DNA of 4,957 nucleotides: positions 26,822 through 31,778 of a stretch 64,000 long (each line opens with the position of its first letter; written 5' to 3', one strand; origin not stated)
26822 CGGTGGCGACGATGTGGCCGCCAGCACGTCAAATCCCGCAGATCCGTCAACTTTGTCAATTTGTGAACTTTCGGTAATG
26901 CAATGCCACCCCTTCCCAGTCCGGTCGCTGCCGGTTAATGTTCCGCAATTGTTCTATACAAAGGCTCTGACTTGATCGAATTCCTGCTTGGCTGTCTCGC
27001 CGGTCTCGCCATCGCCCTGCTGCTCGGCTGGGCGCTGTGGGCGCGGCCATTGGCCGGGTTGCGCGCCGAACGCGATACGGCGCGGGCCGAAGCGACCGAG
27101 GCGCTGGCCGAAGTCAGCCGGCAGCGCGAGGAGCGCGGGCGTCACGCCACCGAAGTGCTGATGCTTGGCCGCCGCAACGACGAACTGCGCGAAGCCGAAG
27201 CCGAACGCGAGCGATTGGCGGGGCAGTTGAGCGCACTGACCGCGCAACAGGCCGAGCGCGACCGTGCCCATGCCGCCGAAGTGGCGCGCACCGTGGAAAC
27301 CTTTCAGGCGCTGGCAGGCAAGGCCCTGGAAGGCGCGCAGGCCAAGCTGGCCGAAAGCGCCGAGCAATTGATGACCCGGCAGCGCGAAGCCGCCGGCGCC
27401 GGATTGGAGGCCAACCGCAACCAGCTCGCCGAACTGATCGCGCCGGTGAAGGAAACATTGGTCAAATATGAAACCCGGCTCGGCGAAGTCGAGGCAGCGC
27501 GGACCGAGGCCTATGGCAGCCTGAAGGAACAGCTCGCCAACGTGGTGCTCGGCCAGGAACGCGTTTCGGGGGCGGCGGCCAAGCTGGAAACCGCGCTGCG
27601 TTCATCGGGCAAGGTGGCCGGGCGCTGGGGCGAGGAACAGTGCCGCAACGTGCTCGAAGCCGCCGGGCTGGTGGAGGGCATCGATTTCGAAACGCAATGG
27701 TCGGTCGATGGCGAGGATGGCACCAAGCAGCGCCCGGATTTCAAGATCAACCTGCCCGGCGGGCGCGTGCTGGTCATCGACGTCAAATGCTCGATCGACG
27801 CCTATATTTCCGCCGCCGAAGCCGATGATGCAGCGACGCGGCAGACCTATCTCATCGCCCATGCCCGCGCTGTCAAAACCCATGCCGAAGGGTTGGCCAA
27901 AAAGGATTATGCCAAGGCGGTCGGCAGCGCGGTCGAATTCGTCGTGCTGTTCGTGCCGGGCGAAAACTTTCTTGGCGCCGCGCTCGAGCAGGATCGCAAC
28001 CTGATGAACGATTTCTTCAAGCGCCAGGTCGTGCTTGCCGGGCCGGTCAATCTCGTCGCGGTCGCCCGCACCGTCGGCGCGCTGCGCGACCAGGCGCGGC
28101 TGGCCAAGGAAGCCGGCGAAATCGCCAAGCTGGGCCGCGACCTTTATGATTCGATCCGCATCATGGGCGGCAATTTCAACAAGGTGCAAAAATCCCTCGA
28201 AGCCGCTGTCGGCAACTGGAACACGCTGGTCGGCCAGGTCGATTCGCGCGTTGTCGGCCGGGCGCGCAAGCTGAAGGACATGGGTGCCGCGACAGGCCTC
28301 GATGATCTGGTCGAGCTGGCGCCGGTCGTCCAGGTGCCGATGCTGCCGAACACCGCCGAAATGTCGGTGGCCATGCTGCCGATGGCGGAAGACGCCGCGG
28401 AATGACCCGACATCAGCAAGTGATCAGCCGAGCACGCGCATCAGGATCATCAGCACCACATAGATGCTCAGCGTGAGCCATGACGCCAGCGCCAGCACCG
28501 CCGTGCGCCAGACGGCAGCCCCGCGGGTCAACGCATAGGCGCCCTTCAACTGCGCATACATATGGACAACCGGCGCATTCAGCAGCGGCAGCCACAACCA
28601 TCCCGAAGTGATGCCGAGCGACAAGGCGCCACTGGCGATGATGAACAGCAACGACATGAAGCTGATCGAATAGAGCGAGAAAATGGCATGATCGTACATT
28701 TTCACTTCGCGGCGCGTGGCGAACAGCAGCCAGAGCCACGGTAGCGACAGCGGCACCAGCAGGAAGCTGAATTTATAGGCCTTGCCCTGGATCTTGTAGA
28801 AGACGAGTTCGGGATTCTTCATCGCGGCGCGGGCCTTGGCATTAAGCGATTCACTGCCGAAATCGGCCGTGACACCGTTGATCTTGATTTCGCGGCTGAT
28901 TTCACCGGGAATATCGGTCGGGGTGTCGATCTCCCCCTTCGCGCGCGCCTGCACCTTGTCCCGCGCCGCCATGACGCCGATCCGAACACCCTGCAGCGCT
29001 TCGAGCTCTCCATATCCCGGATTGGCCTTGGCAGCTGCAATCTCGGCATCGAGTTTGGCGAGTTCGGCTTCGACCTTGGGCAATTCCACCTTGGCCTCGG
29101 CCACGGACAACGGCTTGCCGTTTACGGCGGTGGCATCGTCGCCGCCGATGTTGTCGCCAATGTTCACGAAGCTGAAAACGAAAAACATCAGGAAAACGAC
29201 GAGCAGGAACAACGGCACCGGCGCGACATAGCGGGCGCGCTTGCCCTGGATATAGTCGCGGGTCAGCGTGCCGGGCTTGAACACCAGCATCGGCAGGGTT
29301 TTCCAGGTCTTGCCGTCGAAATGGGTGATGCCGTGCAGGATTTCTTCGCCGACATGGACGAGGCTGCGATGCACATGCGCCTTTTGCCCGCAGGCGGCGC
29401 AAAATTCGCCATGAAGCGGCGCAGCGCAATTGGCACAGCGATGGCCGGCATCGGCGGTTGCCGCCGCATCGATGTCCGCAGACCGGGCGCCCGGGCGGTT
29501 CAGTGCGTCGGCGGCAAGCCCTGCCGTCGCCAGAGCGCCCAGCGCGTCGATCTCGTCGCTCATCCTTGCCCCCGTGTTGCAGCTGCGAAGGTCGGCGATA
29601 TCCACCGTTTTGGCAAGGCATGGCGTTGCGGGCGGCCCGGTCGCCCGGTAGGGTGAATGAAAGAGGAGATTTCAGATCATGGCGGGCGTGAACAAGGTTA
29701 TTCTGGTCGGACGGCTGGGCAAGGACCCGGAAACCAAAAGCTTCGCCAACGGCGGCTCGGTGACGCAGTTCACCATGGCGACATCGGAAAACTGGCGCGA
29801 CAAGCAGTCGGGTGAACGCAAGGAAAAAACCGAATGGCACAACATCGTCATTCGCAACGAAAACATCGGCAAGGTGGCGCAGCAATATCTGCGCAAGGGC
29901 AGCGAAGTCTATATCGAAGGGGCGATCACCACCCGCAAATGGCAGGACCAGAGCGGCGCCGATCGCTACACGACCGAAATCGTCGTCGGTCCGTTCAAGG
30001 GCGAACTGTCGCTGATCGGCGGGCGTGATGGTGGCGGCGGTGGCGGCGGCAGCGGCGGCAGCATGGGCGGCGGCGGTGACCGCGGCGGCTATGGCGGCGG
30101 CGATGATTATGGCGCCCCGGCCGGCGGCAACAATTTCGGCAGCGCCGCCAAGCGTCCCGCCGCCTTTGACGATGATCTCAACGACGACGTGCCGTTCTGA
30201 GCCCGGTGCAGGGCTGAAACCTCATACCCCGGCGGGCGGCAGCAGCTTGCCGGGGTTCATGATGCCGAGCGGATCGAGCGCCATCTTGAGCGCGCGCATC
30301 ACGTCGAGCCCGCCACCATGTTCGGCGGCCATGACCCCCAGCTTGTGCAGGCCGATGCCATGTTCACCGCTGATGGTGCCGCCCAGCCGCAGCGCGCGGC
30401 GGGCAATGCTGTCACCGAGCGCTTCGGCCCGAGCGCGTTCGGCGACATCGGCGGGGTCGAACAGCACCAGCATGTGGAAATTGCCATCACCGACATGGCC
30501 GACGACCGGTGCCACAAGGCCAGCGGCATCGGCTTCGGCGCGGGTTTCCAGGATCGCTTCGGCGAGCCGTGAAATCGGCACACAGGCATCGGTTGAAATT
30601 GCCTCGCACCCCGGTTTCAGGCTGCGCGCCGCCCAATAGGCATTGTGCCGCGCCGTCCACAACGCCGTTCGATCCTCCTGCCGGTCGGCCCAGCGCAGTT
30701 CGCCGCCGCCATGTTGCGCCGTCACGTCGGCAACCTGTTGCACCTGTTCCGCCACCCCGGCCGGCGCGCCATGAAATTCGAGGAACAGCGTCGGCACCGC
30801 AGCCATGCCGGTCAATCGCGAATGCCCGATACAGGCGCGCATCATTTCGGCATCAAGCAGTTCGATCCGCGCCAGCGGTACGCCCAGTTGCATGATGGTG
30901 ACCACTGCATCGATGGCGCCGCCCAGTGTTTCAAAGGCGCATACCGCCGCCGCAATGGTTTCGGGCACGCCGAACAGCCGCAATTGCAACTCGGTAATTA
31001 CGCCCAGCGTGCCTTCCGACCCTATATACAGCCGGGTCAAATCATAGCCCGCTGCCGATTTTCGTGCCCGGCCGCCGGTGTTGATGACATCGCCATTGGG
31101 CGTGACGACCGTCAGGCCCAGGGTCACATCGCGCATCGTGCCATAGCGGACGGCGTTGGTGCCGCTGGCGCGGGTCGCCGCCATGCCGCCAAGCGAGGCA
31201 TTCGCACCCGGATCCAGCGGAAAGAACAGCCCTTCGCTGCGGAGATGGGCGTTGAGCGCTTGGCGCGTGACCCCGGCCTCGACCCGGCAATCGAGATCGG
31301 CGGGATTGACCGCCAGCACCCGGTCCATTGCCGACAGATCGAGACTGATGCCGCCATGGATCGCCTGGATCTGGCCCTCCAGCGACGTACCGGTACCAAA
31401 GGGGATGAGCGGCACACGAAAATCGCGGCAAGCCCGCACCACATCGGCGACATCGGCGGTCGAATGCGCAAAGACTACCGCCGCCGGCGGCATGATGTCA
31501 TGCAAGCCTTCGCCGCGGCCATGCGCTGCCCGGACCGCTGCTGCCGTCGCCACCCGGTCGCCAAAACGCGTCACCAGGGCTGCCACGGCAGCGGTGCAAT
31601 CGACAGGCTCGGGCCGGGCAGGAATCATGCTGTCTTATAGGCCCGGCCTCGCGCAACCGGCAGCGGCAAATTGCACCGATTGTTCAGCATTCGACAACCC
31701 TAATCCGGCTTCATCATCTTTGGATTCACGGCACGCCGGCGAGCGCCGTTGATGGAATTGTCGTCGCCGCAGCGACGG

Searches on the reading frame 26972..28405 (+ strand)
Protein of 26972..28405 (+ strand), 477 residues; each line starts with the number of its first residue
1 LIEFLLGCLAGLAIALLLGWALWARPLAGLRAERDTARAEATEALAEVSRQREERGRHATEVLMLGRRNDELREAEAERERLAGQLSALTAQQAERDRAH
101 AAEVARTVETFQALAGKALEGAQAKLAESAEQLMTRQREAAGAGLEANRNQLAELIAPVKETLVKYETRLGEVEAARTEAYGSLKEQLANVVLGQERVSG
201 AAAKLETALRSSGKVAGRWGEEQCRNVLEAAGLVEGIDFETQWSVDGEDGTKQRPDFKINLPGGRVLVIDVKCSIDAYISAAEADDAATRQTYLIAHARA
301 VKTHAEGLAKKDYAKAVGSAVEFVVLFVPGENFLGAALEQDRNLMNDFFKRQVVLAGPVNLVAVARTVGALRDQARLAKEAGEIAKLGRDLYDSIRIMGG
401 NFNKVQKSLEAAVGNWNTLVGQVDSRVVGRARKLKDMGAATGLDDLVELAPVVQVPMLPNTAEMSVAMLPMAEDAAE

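Call 66: search_protein_families(library=pfam, proteins=[window:26972-28405:+], max_evalue=1e-8)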
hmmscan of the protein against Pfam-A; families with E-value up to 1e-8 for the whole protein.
window:26972-28405:+ (477 aa): 1 family
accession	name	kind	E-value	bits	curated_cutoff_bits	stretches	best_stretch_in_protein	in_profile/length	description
PF02646.22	RmuC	-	3.4e-83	279.6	26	1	151-441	2-288/291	RmuC family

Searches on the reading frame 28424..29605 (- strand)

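Call 66: search_protein_families(library=pfam, proteins=[window:28424-29605:-], max_evalue=1e-8)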
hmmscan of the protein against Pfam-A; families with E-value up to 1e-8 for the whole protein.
window:28424-29605:- (393 aa): 1 family
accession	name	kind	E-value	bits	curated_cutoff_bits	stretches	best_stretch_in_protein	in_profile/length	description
PF12412.13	DUF3667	-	2.3e-18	65.9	27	1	97-141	1-45/45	Protein of unknown function (DUF3667)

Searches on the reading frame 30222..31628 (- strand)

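Call 66: search_protein_families(library=pfam, proteins=[window:30222-31628:-], max_evalue=1e-8)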
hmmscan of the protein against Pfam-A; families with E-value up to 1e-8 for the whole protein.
window:30222-31628:- (468 aa): 2 families
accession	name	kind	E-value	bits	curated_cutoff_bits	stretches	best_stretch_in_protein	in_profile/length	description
PF02913.24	FAD-oxidase_C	-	3e-62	211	21.2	1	222-462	2-248/248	FAD linked oxidases, C-terminal domain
PF01565.28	FAD_binding_4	-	8.5e-38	129.6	26.4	1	48-184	1-138/139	FAD binding domain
